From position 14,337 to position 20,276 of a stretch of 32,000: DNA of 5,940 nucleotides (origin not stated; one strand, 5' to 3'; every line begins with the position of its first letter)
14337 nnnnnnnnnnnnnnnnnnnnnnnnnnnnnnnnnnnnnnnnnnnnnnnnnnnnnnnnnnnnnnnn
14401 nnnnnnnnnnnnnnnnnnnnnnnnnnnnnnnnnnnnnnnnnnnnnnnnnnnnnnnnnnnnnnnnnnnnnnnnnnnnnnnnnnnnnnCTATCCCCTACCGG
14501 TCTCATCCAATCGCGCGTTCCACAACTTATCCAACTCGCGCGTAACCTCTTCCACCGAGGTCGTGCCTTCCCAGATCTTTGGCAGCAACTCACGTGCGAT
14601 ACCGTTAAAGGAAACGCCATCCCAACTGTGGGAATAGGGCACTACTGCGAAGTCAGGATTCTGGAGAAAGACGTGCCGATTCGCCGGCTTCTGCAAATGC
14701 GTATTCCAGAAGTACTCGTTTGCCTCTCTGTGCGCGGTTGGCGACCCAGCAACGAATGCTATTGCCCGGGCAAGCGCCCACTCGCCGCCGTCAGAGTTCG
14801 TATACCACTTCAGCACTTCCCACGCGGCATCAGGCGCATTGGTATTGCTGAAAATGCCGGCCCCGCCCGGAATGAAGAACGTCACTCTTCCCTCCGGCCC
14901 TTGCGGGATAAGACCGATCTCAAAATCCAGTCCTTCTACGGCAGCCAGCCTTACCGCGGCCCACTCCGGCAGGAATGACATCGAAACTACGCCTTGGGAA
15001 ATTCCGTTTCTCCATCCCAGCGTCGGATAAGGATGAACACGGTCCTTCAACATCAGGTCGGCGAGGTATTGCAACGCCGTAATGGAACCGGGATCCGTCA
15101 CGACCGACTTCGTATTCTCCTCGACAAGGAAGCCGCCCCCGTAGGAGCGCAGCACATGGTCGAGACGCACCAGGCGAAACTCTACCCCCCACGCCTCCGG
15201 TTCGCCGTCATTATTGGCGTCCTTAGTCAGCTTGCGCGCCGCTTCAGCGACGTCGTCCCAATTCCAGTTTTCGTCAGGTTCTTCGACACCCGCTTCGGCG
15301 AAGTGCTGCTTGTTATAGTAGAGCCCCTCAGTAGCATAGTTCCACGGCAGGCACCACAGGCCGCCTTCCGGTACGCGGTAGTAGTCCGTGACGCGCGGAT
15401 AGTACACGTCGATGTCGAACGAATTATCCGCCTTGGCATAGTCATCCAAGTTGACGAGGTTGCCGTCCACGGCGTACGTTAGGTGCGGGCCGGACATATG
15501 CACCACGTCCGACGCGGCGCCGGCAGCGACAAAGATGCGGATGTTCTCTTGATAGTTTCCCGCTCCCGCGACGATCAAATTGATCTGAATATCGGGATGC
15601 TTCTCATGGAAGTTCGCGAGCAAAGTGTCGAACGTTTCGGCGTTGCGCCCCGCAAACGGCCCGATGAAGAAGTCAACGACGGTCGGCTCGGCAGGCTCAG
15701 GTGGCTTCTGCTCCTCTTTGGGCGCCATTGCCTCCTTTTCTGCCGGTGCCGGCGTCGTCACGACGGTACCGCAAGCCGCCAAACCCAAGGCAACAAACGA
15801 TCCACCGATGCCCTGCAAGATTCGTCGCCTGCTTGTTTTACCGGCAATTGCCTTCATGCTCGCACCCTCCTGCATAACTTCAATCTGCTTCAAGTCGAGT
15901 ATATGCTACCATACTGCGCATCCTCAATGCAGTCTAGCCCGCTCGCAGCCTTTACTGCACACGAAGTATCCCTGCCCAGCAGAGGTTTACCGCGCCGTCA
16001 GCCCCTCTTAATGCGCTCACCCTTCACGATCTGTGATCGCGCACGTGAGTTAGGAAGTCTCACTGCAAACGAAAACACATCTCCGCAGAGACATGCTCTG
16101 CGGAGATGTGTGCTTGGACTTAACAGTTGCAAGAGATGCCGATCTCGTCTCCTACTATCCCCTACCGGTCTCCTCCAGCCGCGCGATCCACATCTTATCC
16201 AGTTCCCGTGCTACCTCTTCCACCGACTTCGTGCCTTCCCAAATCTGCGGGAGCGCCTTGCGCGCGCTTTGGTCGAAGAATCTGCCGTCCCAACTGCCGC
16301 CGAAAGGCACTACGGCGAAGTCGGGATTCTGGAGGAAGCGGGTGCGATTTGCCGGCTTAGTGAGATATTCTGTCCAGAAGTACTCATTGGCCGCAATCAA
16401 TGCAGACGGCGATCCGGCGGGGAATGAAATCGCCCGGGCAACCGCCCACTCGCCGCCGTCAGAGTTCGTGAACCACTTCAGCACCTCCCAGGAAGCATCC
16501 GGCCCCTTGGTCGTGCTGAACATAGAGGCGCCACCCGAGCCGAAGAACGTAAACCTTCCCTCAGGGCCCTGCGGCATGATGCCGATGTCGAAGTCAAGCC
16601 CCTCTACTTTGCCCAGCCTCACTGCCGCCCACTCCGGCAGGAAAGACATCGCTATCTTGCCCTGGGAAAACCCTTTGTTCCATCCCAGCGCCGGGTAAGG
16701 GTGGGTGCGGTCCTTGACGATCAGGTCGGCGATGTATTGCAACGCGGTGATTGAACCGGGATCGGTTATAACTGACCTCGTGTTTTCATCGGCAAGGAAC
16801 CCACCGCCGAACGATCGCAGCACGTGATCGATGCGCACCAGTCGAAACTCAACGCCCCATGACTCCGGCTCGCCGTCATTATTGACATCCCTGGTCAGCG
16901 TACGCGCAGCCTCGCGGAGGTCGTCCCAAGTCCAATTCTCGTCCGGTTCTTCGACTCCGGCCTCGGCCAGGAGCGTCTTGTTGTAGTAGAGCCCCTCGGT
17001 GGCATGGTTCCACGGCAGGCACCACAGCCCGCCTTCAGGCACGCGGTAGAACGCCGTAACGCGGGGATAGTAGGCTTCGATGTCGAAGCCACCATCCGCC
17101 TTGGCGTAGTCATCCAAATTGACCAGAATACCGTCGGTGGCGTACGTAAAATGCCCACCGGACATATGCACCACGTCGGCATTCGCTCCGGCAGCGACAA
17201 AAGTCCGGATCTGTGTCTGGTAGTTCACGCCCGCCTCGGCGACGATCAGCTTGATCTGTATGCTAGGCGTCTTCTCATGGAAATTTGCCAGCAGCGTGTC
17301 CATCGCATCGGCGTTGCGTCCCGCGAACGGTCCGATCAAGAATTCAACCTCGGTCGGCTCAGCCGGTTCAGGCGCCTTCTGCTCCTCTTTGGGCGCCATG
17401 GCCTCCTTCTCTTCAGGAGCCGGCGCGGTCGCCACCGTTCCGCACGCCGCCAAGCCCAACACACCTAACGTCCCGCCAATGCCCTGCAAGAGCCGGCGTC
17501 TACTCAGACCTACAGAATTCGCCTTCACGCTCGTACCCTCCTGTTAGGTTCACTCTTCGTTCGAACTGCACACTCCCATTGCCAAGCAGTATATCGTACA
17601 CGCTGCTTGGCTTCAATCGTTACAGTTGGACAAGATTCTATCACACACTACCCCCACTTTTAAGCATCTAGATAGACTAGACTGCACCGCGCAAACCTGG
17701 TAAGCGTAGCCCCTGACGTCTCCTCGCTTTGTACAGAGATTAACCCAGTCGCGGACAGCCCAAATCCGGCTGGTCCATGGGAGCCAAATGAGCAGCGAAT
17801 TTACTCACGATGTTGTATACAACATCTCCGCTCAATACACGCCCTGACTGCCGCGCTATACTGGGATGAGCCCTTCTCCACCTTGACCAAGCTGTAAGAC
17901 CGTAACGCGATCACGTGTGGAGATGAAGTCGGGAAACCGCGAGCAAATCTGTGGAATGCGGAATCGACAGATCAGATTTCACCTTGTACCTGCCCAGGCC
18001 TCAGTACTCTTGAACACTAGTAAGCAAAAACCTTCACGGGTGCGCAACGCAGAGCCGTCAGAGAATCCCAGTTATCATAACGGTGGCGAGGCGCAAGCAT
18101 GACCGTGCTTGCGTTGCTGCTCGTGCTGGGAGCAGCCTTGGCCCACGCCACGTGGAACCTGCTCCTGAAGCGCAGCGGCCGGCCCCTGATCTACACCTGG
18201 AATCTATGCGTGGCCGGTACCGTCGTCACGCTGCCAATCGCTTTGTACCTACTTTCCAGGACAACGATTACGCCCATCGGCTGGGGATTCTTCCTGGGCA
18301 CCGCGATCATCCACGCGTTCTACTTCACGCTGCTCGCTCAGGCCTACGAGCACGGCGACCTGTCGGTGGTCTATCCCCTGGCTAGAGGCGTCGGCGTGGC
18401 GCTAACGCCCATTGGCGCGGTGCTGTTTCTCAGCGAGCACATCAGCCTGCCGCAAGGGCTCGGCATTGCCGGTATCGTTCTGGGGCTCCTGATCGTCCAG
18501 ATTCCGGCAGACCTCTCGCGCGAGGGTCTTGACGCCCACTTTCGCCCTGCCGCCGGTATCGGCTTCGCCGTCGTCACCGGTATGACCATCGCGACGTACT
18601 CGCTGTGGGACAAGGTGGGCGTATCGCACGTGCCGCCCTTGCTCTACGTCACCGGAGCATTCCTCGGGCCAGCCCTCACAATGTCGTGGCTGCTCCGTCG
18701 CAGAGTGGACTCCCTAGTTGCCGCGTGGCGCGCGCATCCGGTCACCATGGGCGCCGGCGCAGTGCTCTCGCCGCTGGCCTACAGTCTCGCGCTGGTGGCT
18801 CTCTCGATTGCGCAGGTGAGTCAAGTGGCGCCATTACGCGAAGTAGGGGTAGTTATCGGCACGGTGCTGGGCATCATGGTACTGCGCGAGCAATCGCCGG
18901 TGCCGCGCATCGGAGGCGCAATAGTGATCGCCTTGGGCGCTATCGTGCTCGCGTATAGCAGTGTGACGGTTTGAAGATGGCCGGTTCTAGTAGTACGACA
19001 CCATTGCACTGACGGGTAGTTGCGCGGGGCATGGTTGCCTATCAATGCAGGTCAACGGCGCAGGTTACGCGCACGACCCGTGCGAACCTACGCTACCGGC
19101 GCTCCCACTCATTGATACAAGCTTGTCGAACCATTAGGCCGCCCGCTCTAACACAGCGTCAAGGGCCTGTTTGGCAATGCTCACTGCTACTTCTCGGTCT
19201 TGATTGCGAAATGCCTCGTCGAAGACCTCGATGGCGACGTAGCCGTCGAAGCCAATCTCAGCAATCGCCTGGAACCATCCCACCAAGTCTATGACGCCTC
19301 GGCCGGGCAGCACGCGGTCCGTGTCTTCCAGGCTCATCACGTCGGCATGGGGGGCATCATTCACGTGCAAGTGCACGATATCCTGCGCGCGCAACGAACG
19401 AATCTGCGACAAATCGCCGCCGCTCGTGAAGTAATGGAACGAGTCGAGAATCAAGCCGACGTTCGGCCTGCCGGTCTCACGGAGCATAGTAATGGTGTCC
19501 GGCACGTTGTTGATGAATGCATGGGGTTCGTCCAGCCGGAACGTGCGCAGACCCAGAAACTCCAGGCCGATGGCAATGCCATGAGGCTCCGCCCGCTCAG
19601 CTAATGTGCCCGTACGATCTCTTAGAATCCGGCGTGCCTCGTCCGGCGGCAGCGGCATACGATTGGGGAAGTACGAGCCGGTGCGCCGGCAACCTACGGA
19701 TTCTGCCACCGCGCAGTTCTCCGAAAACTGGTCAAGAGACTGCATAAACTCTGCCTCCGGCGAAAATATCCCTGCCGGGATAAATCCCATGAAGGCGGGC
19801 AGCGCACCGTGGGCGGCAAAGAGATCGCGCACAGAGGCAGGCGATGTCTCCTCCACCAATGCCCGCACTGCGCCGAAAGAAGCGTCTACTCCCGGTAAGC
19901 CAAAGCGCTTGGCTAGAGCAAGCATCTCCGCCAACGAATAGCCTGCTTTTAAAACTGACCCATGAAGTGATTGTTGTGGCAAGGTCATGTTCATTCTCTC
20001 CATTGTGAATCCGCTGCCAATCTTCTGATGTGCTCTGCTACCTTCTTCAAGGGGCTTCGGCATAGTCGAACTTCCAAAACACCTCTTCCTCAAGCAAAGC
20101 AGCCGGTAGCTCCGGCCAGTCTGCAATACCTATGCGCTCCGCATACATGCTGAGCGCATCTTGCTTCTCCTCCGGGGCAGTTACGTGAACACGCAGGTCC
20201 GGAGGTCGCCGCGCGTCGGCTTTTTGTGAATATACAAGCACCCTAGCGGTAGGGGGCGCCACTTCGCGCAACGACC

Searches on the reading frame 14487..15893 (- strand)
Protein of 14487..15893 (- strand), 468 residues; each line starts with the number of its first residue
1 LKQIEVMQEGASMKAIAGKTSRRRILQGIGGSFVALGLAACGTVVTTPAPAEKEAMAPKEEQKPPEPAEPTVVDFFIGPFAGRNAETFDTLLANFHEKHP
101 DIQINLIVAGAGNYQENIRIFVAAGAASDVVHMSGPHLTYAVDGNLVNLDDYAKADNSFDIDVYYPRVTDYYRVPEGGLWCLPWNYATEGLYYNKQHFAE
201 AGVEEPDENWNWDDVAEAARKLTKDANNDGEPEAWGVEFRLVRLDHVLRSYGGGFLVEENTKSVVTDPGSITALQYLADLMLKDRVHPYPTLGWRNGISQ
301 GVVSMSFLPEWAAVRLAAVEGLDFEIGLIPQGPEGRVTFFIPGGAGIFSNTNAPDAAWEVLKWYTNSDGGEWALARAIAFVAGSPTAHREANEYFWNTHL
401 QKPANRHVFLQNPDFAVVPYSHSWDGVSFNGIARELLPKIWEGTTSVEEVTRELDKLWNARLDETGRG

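Call 10: search_protein_families(library=pfam, proteins=[window:14487-15893:-])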
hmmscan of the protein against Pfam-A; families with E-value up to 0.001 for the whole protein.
window:14487-15893:- (468 aa): 1 family
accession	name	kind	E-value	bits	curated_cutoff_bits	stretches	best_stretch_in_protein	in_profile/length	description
PF01547.30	SBP_bac_1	-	1.4e-34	120.9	26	1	85-369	5-305/307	Bacterial extracellular solute-binding protein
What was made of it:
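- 14487..15893 (-): Upstream gene: extracellular solute-binding protein. Relatives are called as 456 aa, so the true start is probably downstream of the TTG at 15893. Pfam PF01547 (call 10).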

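Call 13: find_encoding_contigs(protein=window:14487-15893:-, flank=3000, max_places=10)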
Protein window:14487-15893:- (468 aa): no gene with exactly this product is on record in the collection.

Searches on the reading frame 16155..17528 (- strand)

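Call 10: search_protein_families(library=pfam, proteins=[window:16155-17528:-])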
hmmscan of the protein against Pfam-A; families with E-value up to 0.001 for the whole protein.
window:16155-17528:- (457 aa): 2 families
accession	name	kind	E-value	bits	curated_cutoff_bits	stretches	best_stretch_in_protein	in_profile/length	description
PF01547.30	SBP_bac_1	-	3.1e-32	113.2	26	1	73-358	5-305/307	Bacterial extracellular solute-binding protein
PF13416.11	SBP_bac_8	-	4.4e-21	76.3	27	1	79-376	2-265/279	Bacterial extracellular solute-binding protein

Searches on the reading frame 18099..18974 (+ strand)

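Call 10: search_protein_families(library=pfam, proteins=[window:18099-18974:+])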
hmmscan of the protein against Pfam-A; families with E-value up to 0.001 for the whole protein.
window:18099-18974:+ (291 aa): 2 families
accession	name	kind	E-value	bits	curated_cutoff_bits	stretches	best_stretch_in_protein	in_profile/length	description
PF00892.27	EamA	-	2.4e-17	63.9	28.2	2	5-133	3-133/135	EamA-like transporter family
PF00893.25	Multi_Drug_Res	-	7.9e-07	30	23.7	1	65-124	32-91/93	Small Multidrug Resistance protein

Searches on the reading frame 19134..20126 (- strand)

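Call 10: search_protein_families(library=pfam, proteins=[window:19134-20126:-])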
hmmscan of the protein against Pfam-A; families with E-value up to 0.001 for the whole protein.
window:19134-20126:- (330 aa): 1 family
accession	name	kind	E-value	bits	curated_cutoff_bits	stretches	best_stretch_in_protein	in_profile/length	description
PF01261.30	AP_endonuc_2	-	8.1e-30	104.8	31.1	1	69-310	1-234/249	Xylose isomerase-like TIM barrel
